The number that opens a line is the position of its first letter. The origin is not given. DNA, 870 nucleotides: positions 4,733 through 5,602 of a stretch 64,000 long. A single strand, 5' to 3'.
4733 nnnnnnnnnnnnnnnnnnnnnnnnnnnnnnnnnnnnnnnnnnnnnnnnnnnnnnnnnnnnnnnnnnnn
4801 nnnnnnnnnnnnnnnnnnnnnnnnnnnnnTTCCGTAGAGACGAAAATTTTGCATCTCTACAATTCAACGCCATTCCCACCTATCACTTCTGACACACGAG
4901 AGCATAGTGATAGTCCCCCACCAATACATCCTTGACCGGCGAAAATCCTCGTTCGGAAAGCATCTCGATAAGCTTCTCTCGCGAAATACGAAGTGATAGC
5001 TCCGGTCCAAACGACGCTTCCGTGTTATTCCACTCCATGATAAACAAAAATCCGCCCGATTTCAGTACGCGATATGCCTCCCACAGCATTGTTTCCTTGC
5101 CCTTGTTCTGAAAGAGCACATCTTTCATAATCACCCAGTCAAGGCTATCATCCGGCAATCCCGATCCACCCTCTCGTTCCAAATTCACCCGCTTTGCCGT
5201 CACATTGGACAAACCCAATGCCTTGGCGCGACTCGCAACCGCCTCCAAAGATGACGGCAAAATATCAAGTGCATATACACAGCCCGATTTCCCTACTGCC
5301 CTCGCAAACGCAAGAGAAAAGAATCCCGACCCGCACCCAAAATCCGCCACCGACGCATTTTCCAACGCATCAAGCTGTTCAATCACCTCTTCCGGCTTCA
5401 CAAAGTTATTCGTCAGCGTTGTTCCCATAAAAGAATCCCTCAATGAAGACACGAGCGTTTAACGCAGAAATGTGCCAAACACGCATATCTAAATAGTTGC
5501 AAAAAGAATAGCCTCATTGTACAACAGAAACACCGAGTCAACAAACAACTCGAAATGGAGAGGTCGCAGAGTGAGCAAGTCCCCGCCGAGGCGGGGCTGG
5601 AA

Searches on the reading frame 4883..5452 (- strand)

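Call 6: search_protein_families(library=pfam, proteins=[window:4883-5452:-], max_evalue=0.001)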
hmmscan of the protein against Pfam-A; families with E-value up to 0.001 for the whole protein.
window:4883-5452:- (189 aa): 10 families
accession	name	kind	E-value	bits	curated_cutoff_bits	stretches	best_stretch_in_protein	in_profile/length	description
PF13847.12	Methyltransf_31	-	8.6e-17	61.6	27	1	32-142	4-113/145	Methyltransferase domain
PF13649.12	Methyltransf_25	-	6.1e-14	52.9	27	1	35-134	1-97/97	Methyltransferase domain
PF08241.18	Methyltransf_11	-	1.9e-12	48.1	21.2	1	37-138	2-95/95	Methyltransferase domain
PF01209.24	Ubie_methyltran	-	1.5e-11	44.5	20.1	1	25-145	41-158/233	ubiE/COQ5 methyltransferase family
PF08242.18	Methyltransf_12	-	2.3e-08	35.1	30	1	37-136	2-98/98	Methyltransferase domain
PF05175.20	MTS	-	3e-08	33.9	23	1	24-140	24-140/170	Methyltransferase small domain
PF13489.12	Methyltransf_23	-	1.6e-05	25.1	27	1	29-144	20-122/164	Methyltransferase domain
PF05148.21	Methyltransf_8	-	8.7e-05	22.9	27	0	23-142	63-160/219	Hypothetical methyltransferase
PF06325.19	PrmA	-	0.00055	20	22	1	24-82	155-210/296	Ribosomal protein L11 methyltransferase (PrmA)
PF01135.25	PCMT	-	0.00082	19.6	20.3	0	24-87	66-129/210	Protein-L-isoaspartate(D-aspartate) O-methyltransferase (PCMT)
